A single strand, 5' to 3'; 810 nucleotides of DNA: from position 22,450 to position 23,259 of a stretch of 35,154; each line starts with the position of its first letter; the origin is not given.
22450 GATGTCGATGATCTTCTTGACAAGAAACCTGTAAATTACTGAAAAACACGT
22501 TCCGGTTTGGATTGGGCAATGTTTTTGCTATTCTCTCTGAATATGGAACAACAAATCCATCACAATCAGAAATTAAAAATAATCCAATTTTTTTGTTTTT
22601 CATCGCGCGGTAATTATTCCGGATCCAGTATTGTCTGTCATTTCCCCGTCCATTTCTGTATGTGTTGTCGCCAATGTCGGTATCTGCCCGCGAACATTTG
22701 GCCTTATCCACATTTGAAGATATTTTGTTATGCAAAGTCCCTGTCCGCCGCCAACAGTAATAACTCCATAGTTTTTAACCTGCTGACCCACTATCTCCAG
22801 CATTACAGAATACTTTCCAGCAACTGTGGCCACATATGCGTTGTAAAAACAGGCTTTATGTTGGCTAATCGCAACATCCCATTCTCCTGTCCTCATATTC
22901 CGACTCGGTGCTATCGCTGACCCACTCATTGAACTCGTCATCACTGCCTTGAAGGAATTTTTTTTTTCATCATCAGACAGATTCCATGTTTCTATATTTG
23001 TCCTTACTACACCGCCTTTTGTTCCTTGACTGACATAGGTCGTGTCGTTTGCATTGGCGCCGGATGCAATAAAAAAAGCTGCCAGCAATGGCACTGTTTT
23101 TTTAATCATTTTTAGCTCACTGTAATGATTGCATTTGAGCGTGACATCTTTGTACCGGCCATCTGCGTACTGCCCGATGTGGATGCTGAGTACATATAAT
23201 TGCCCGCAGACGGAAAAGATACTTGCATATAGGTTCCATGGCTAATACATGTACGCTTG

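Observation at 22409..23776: Coupled lipoprotein + two paralogous secreted proteins + 64-aa ORF: an envelope-directed accessory operon of unknown family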

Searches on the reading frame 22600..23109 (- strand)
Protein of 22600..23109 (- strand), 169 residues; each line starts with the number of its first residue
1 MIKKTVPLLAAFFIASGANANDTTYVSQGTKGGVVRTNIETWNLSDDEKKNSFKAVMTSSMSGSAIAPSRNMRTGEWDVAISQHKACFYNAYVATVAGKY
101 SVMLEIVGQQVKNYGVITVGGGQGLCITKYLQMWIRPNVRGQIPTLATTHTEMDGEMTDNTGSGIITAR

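Call 5: search_protein_families(library=pfam, proteins=[window:22600-23109:-], max_evalue=1)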
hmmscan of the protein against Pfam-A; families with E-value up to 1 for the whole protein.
window:22600-23109:- (169 aa): 0 families

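Call 6: search_protein_families(library=phrogs, proteins=[window:22600-23109:-], max_evalue=1)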
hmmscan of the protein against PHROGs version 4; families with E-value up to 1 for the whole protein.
window:22600-23109:- (169 aa): 1 family
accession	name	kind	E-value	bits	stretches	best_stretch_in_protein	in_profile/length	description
phrog_31057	-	unknown function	0.11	12.7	1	13-83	31-104/309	-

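Call 17: find_homologous_proteins(query=window:22600-23109:-)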
Query window:22600-23109:- (169 aa): 4 proteins with E <= 0.001 among 20 candidates.
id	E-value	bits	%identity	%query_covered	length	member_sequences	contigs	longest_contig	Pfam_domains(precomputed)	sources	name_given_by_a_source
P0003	6.6e-107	372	100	100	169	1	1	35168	-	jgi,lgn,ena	-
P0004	3.1e-48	182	53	89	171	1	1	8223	-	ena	-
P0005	1.3e-40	157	46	99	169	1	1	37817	-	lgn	-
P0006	4.0e-36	142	41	100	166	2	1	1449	-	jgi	jgi:hypothetical protein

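Call 18: find_encoding_contigs(protein=P0005, flank=10000)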
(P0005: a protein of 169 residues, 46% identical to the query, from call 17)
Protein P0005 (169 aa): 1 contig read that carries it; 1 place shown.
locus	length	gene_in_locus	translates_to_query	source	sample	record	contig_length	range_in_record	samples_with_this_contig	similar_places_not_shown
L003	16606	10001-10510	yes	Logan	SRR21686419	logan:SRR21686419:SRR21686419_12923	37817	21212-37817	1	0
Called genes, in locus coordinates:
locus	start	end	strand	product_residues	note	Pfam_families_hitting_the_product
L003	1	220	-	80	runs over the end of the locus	-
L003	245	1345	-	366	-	-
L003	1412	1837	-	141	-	PF20901:Sf6_terminase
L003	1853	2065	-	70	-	-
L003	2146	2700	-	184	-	PF05838:Glyco_hydro_108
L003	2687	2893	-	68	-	-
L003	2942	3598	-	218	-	-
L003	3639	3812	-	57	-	-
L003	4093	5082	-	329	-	PF13481:AAA_25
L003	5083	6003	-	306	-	PF13362:Toprim_3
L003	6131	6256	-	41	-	-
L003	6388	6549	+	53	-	-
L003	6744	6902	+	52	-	-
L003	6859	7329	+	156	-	-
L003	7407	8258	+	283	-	PF13479:AAA_24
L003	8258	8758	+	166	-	PF05037:DUF669 (weak)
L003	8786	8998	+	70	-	-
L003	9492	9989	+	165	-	-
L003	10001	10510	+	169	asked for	-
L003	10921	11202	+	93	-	-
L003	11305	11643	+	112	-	-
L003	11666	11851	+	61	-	-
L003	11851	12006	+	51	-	-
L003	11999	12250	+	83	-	-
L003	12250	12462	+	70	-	-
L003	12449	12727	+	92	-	PF14354:Lar_restr_allev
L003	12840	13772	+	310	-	-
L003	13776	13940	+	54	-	-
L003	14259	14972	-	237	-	PF01391:Collagen (weak)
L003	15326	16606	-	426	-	?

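Call 19: find_encoding_contigs(protein=P0004, flank=8000)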
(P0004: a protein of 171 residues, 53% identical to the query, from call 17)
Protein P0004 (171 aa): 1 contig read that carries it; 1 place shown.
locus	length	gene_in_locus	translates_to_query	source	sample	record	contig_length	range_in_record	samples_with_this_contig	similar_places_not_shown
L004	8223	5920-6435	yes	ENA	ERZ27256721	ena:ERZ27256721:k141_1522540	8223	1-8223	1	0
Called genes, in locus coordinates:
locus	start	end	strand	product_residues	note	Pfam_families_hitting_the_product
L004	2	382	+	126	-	?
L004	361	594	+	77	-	-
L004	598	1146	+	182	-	PF05838:Glyco_hydro_108, PF09374:PG_binding_3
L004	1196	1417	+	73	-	-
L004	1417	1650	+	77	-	-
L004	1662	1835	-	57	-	PF20066:Glyoxalase_8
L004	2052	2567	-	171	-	PF07275:ArdA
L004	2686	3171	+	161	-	-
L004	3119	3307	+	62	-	-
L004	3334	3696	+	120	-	-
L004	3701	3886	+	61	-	-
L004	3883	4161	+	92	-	-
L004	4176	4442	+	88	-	-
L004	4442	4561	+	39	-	-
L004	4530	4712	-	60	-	-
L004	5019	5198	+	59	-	-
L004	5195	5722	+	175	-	-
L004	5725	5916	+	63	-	-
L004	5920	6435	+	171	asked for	-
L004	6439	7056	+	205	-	PF11753:DUF3310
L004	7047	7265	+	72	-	-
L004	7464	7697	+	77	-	-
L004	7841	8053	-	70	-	PF00313:CSD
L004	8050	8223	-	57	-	?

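Call 20: find_encoding_contigs(protein=P0006, flank=3000)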
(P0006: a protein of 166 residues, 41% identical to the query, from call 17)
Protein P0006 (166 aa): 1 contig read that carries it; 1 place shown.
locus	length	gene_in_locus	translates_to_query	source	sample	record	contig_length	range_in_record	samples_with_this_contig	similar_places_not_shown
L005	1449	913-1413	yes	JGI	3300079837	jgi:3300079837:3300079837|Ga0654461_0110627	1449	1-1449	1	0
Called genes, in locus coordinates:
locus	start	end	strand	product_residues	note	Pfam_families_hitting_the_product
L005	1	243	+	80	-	?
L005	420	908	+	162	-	-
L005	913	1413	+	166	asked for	-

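Call 39: predict_structure(alignment_id=A2)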
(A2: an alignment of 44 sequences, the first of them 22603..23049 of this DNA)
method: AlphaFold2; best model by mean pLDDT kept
length: 149 residues; sequences in the alignment: 44
mean_pLDDT: 92.9   pTM: 0.84
mean pLDDT of the five models: 92.9, 92.5, 92.3, 92.0, 91.3
residues with pLDDT >= 90: 125; 70-90: 16; 50-70: 8; < 50: 0
segments of 3 or more residues with pLDDT < 50: none
pLDDT, mean of each block of 10 residues (from residue 1): 92 97 84 64 96 96 97 93 97 97 96 96 98 95 97
secondary structure, 60 per line:
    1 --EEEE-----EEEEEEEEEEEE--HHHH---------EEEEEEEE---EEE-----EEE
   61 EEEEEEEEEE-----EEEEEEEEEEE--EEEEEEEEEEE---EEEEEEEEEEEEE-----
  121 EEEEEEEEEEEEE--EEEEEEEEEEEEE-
elements in order: E3-6 E12-23 H26-29 E39-46 E50-52 E58-70 E76-86 E89-99 E103-115 E121-133 E136-148

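Call 41: search_protein_representatives(alignment_id=A2)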
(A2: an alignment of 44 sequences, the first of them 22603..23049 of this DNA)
Query: 44 sequences, 166 profile positions. Proteins with E-value up to 0.001 (for the whole library): 36; up to 1e-10: 21; up to 1e-30: 4. The best 36 are listed.
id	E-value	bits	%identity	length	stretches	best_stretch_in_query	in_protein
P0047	3.9e-56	205.4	-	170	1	1-166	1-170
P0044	3.0e-49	183.0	-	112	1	54-166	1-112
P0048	3.3e-45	169.9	-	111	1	1-110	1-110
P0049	4.0e-33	130.6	-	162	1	1-166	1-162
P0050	3.0e-30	121.3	-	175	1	1-166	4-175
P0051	2.0e-29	118.5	-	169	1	4-166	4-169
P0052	1.1e-28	116.2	-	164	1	2-166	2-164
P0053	1.3e-26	109.5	-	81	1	53-117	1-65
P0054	1.9e-26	108.9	-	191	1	19-166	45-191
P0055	2.1e-24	102.3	-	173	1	3-165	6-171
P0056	3.9e-22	94.9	-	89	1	1-78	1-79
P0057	1.6e-21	92.9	-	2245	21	15-95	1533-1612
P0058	1.7e-21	92.8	-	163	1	9-147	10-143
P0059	3.8e-21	91.7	-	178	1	15-165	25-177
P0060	7.1e-20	87.5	-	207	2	37-165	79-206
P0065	1.2e-11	60.8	-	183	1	17-155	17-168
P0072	1.1e-08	51.1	-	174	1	2-148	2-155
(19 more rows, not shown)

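Call 43: fold_search(model_id=the predicted structure, library=pdb)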
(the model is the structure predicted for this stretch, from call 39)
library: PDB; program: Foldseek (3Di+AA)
matches with E <= 10: 1801; with E <= 0.001: 44
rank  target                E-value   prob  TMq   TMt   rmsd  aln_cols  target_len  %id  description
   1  4ph8_A                2.4e-05  1.00  0.45  0.44   6.5       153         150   10  Crystal structure of AggA, the major subunit of aggregative adherence fimbriae type I (AAF/I) from the Escherichia col (released 2014-10-01)
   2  8k2j                  1.2e-04  1.00  0.36  0.13  10.4       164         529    7  Crystal structure of Group 3 Oligosaccharide/Monosaccharide-releasing beta-N-acetylgalactosaminidase NgaDssm, apo form (released 2024-04-24)
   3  7fe5_A                1.2e-04  0.99  0.26  0.23   8.1       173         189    6  AvmM Catalyzes Macrocyclization in Alchivemycin A Biosynthesis (released 2021-09-01)
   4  2hb0_A                1.4e-04  1.00  0.37  0.19   8.7       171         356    9  Crystal Structure of CfaE, the Adhesive Subunit of CFA/I Fimbria of Enterotoxigenic Escherichia coli (released 2007-06-26)
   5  3idu_B                1.7e-04  1.00  0.44  0.54   4.7       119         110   14  Crystal Structure of the CARDB domain of the PF1109 protein in complex with di-metal ions from Pyrococcus furiosus, No (released 2009-08-04)
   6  8jmw_A                1.8e-04  1.00  0.36  0.13   6.8       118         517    8  Fibril form of serine peptidase Vpr (released 2023-12-06)
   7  3frp_G                1.8e-04  1.00  0.37  0.28  15.2       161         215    9  Crystal Structure of Cobra Venom Factor, a Co-factor for C3- and C5 convertase CVFBb (released 2009-04-28)
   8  3hrz_B                2.0e-04  1.00  0.36  0.25  15.5       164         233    9  Cobra Venom Factor (CVF) in complex with human factor B (released 2009-07-07)
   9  2kl6_MODEL_1_A        2.1e-04  1.00  0.37  0.46   5.4       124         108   14  Solution NMR structure of the CARDB domain of PF1109 from Pyrococcus furiosus. Northeast Structural Genomics C (released 2009-08-25)
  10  6fvi                  2.2e-04  1.00  0.34  0.36   7.8       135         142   10  ASH / PapD-like domain of human CEP192 (PapD-like domain 7) (released 2019-03-20)
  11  4hji_B                2.2e-04  1.00  0.33  0.32   8.0       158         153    8  Structure of the CooA pilin subunit from enterotoxigenic Escherichia coli (released 2012-12-19)
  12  2a74_B                2.8e-04  1.00  0.36  0.32  15.1       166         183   13  Human Complement Component C3c (released 2005-09-27)
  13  7fe0_A                2.9e-04  0.98  0.26  0.23   8.5       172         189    6  AvmM Catalyzes Macrocyclization in Alchivemycin A Biosynthesis (released 2021-09-01)
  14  7wrk                  3.5e-04  1.00  0.36  0.35   7.1       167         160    8  Structure of hypothetical protein TTHA1873 from Thermus thermophilus (released 2022-03-09)
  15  3v4v_C                3.9e-04  1.00  0.38  0.13   6.0       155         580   15  crystal structure of a4b7 headpiece complexed with Fab ACT-1 and RO0505376 (released 2012-01-11)
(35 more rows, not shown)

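Call 44: find_related_loci(query=A2, collection=genome_contigs, flank=6000)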
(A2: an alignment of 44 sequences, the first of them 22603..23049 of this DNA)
Query A2 (149 aa) in genome_contigs; peptide patterns used: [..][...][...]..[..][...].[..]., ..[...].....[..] (x = any residue, [..] = any of these).
61 stretches matched a pattern, but none encodes a relative of the query by tblastn (E <= 1e-3).
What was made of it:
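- Tried and rejected: Genome scan: a scan of 185,579 species genomes found no relative (call 44), so no prophage or host clue emerged.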

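Call 45: find_related_loci(query=A2, collection=viral_contigs, flank=6000)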
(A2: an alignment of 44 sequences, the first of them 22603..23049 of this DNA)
Query A2 (149 aa) in viral_contigs; peptide patterns used: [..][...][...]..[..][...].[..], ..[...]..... (x = any residue, [..] = any of these).
63 stretches matched a pattern; 8 encode a relative of the query (tblastn E <= 1e-3); 8 distinct loci.
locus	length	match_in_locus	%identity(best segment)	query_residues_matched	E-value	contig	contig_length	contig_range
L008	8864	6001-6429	52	6-149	2e-47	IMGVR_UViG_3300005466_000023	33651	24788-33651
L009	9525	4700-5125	49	6-149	2e-47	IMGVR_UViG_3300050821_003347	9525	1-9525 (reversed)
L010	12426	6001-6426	49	6-149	1e-46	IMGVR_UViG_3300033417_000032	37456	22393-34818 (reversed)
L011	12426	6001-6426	49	6-149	2e-46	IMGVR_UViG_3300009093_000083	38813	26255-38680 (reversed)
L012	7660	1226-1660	48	6-149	1e-46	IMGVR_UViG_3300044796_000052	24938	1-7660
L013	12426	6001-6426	49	6-149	2e-46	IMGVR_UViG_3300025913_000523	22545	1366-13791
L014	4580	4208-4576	46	6-130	2e-36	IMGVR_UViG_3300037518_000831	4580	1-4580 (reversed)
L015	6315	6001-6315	50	6-112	3e-34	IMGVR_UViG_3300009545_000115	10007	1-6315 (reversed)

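Call 46: search_dna_similar(query=window:22603-23109:-, collection=phages, mode=protein, max_evalue=0.001)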
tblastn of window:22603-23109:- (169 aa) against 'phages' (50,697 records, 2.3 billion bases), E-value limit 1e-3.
No match.

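Call 48: search_protein_families(library=padloc, proteins=[window:22600-23109:-], max_evalue=1)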
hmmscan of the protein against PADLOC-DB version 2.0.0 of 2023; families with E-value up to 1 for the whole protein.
window:22600-23109:- (169 aa): 0 families

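Call 49: search_protein_families(library=ncbifam, proteins=[window:22600-23109:-], max_evalue=1)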
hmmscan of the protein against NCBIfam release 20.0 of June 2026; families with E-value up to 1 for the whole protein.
window:22600-23109:- (169 aa): 0 families

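Call 50: search_solved_structures(query=A2, max_evalue=10)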
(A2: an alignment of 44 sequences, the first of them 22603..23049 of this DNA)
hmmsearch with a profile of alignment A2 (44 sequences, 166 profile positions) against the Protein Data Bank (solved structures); distinct sequences matched with E-value up to 10: 1.
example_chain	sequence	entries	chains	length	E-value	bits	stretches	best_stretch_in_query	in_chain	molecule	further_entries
9no2_B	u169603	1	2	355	0.057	16.2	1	35-89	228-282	Riboflavin biosynthesis protein RibD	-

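Call 57: fold_search(model_id=the predicted structure, library=viral)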
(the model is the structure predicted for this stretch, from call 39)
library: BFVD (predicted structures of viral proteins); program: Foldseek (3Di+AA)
matches with E <= 10: 1250; with E <= 0.001: 11
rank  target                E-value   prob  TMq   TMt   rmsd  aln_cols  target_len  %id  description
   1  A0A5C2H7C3            2.6e-04  0.99  0.31  0.29   8.4       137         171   12  Uncharacterized protein [Sinorhizobium phage ort11]
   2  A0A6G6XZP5            3.6e-04  1.00  0.31  0.32  12.7       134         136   14  (no name in the UniProt tables at hand)
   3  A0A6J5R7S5            4.0e-04  1.00  0.42  0.12   5.0       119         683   16  Peptidase S8/S53 domain containing protein [uncultured Caudovirales phage]
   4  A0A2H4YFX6            4.7e-04  1.00  0.32  0.44   6.6       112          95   13  Head outer capsid protein [Citrobacter phage CF1 ERZ-2017]
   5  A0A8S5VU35            5.3e-04  0.91  0.23  0.07  12.2       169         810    9  Uncharacterized protein [Ackermannviridae sp.]
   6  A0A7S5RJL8            5.9e-04  1.00  0.36  0.31   7.4       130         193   12  (no name in the UniProt tables at hand)
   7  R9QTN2                6.6e-04  1.00  0.45  0.38   5.0       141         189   11  Uncharacterized protein [Haloarcula sinaiiensis tailed virus 1]
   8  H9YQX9                6.9e-04  0.99  0.36  0.32   7.4       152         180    7  (no name in the UniProt tables at hand)
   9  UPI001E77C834         7.7e-04  1.00  0.37  0.30   7.5       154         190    8  (no name look-up for this kind of identifier)
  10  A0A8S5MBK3            9.1e-04  1.00  0.33  0.11   7.1       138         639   11  Uncharacterized protein [Podoviridae sp. ct53O25]
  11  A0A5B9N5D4            9.1e-04  0.99  0.26  0.12   9.8       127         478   13  Putative tail fiber protein [Stenotrophomonas phage Pokken]
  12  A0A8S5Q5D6            1.2e-03  1.00  0.30  0.44   7.5       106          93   17  Uncharacterized protein [Siphoviridae sp. ct0uL16]
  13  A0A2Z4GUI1            1.2e-03  1.00  0.35  0.32   6.1       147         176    5  (no name in the UniProt tables at hand)
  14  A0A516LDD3            1.3e-03  0.99  0.33  0.37   8.5       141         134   11  (no name in the UniProt tables at hand)
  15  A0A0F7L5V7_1          1.3e-03  1.00  0.34  0.07   6.6       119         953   14  Uncharacterized protein [uncultured marine virus]
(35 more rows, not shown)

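Call 59: find_encoding_contigs(protein=P0059, flank=6000, max_places=3)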
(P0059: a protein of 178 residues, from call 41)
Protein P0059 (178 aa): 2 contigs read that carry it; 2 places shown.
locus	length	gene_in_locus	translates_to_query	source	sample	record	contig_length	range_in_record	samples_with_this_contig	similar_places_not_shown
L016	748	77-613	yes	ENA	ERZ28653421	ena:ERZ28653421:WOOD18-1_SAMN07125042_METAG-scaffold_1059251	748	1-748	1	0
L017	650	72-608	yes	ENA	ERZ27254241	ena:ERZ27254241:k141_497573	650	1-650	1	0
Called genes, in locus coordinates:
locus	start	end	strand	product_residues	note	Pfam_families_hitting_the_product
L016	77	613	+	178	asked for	-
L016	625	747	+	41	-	?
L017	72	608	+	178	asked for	-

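Call 62: find_encoding_contigs(protein=P0065, flank=6000, max_places=3)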
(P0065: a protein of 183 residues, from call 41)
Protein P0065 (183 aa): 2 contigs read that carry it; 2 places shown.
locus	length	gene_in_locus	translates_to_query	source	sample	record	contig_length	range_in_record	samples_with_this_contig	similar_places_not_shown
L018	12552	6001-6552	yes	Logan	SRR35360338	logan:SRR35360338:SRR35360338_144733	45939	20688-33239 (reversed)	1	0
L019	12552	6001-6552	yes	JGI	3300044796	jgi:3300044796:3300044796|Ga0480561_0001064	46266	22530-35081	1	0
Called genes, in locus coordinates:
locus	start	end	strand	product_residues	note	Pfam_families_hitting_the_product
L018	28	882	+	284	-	-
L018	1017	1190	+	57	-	-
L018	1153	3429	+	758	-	PF00476:DNA_pol_A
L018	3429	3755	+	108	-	-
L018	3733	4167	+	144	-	-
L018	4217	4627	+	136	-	PF18847:LPD29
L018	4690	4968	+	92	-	PF18847:LPD29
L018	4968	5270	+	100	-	-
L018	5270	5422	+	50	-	-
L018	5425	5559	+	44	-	-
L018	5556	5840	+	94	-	-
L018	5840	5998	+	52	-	-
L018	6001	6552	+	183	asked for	-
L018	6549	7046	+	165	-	-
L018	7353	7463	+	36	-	-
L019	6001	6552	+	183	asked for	-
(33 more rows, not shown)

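Call 63: find_encoding_contigs(protein=P0072, flank=6000, max_places=3)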
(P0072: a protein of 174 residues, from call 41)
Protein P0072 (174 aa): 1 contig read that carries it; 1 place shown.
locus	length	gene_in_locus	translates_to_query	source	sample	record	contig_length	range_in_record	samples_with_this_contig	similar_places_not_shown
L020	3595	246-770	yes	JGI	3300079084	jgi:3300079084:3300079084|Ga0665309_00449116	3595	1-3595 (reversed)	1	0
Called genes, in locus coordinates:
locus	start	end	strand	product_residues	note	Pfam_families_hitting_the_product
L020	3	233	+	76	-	?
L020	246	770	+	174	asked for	-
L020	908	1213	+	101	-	-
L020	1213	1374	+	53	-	-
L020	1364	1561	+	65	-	-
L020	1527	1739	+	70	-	-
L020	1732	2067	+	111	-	PF24043:DUF7352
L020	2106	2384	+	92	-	-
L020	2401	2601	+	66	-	PF04448:DUF551 (weak)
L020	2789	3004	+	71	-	-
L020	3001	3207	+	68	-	-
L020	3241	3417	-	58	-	-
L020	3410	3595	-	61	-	?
